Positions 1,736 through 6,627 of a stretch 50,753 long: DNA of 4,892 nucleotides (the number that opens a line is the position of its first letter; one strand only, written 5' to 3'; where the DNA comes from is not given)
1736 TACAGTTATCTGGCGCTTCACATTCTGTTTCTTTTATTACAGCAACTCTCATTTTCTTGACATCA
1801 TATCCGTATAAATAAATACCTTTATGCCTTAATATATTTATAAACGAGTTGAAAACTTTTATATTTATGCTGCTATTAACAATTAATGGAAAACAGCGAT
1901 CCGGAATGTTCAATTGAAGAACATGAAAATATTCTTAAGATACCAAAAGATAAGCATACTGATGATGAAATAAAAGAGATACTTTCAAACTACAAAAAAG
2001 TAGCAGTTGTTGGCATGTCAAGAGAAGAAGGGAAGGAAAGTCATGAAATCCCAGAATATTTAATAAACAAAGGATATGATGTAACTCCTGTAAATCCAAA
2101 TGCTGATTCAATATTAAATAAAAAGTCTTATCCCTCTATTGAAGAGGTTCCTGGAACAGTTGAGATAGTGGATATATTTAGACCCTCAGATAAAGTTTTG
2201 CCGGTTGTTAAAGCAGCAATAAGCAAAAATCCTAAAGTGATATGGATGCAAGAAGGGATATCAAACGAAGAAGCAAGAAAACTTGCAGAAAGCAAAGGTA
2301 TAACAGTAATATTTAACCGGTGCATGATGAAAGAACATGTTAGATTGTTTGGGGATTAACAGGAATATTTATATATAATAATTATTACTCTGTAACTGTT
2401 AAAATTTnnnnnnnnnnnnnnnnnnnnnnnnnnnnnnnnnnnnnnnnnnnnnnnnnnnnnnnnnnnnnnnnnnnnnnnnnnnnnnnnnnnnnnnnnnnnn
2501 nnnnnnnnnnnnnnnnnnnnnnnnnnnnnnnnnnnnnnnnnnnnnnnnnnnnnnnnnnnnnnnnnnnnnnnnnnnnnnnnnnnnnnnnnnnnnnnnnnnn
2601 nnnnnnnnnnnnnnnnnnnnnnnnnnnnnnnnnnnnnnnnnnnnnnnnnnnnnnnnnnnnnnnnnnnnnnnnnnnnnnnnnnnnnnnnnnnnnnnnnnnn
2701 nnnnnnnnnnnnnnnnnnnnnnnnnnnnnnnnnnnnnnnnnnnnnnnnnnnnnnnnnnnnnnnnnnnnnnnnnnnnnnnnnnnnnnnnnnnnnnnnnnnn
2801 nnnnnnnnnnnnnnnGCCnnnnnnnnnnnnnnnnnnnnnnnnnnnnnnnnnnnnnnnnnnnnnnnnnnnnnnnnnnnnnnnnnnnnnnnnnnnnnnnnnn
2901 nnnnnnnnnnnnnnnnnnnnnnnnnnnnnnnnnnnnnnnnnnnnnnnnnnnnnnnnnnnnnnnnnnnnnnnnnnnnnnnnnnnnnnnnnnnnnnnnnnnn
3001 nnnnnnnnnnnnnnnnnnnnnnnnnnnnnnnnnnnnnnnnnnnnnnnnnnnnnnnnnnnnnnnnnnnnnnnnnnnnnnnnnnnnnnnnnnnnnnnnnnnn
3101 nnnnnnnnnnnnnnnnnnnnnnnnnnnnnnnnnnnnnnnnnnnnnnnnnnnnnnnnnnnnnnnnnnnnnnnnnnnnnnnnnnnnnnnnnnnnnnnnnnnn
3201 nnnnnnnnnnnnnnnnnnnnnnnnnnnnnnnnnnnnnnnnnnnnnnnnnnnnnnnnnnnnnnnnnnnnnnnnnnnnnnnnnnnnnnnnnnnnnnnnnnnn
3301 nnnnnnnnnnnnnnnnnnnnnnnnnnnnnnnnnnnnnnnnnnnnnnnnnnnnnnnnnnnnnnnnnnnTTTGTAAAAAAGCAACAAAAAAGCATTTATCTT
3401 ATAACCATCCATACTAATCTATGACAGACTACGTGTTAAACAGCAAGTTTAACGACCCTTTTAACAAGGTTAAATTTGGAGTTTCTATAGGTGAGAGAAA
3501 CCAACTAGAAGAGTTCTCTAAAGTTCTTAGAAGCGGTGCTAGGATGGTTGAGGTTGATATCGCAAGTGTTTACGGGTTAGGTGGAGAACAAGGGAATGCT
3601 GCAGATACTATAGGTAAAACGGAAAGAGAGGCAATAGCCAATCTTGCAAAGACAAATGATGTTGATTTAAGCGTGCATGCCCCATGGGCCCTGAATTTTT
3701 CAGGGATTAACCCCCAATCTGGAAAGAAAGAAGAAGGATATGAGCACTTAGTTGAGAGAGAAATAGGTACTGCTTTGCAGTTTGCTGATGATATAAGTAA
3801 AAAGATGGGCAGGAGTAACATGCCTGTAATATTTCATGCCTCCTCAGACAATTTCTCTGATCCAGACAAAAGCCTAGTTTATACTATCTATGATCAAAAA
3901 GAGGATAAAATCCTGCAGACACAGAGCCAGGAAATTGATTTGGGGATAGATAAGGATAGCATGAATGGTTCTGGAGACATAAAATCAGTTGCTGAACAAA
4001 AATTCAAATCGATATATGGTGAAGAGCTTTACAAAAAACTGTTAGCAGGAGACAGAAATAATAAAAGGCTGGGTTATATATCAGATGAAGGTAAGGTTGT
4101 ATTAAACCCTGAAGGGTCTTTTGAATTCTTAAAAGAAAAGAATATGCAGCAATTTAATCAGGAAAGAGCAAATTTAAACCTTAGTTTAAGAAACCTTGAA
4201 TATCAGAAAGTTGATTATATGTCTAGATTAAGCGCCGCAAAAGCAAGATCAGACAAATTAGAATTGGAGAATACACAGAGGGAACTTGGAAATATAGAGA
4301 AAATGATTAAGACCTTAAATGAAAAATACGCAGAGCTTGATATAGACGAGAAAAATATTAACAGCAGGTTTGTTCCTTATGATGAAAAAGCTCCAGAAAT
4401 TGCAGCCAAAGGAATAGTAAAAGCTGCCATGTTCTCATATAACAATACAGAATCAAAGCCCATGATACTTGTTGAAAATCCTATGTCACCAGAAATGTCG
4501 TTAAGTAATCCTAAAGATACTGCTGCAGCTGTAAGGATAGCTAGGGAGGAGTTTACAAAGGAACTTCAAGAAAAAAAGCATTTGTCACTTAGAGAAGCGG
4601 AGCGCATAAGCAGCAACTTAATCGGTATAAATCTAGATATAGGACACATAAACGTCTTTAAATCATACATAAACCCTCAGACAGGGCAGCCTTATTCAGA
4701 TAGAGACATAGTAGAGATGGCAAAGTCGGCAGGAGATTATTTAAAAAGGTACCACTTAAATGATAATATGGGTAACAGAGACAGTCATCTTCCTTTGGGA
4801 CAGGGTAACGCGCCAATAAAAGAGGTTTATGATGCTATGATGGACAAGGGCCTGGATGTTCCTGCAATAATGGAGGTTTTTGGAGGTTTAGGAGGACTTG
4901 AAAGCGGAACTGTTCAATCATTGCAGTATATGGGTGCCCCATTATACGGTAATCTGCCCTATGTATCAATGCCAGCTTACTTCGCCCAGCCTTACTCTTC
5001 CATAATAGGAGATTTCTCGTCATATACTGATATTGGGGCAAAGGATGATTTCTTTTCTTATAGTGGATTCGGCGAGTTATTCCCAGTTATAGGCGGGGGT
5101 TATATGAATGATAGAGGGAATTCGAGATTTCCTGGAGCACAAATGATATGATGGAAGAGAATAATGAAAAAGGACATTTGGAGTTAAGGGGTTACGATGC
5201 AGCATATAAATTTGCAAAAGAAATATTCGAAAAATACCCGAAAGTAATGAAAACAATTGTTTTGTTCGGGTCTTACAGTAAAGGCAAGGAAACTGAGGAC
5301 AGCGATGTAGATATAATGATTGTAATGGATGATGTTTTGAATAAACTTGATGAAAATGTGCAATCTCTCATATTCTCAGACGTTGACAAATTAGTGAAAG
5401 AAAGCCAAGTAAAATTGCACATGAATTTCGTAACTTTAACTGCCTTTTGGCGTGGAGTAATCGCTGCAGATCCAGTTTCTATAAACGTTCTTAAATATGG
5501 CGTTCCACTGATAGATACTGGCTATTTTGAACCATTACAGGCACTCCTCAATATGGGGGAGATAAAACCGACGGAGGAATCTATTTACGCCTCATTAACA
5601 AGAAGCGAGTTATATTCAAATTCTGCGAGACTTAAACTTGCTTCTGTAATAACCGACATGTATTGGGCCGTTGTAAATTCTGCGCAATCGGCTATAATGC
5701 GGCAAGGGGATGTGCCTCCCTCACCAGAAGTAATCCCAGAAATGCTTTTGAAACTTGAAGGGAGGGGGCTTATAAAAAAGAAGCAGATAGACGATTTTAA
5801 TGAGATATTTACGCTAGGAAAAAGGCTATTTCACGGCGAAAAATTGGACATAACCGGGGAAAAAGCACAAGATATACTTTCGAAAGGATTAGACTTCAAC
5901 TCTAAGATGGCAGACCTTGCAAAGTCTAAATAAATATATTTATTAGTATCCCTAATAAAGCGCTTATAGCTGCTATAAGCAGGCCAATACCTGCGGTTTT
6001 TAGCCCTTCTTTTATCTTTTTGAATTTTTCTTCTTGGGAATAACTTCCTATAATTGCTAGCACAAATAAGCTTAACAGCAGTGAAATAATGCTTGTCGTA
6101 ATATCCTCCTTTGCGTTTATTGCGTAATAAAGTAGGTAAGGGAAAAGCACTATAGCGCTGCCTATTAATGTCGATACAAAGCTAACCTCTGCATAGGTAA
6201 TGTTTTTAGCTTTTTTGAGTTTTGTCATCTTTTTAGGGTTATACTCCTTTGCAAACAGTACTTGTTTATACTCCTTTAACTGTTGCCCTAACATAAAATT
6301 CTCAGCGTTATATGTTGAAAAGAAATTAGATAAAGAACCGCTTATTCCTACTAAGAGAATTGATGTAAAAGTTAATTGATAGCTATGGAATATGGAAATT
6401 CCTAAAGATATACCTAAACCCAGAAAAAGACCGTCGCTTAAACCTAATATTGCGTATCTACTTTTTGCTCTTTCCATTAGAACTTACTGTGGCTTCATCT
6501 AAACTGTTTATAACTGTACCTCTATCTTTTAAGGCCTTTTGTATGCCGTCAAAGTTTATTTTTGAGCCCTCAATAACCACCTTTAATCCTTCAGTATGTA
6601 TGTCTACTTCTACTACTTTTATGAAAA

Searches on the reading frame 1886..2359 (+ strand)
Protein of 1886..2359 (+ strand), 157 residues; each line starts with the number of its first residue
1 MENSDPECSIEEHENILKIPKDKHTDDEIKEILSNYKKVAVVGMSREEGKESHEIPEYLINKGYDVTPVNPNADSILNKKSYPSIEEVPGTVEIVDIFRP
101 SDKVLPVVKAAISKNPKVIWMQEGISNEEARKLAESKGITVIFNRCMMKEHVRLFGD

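Call 85: search_protein_families(library=pfam, proteins=[window:1886-2359:+], max_evalue=0.001)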
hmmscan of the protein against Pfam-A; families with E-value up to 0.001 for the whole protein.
window:1886-2359:+ (157 aa): 2 families
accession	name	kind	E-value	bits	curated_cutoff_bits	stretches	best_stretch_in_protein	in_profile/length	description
PF13380.12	CoA_binding_2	-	2.2e-37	128.5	22.8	1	37-151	1-115/116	CoA binding domain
PF02629.25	CoA_binding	-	1.1e-05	26.5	22.3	1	37-121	4-93/97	CoA binding domain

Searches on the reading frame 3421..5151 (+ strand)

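Call 85: search_protein_families(library=pfam, proteins=[window:3421-5151:+], max_evalue=0.001)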
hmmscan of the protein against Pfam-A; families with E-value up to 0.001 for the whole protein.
window:3421-5151:+ (576 aa): 1 family
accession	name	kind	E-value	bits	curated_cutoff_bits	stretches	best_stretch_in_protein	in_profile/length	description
PF01261.30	AP_endonuc_2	-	8.4e-14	52.3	31.1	1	393-503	145-245/249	Xylose isomerase-like TIM barrel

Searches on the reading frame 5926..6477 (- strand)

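Call 85: search_protein_families(library=pfam, proteins=[window:5926-6477:-], max_evalue=0.001)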
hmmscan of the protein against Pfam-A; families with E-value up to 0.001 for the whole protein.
window:5926-6477:- (183 aa): 1 family
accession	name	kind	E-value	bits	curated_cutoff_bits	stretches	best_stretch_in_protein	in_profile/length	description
PF01988.24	VIT1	-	3e-11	44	28.1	1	73-176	116-213/214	VIT family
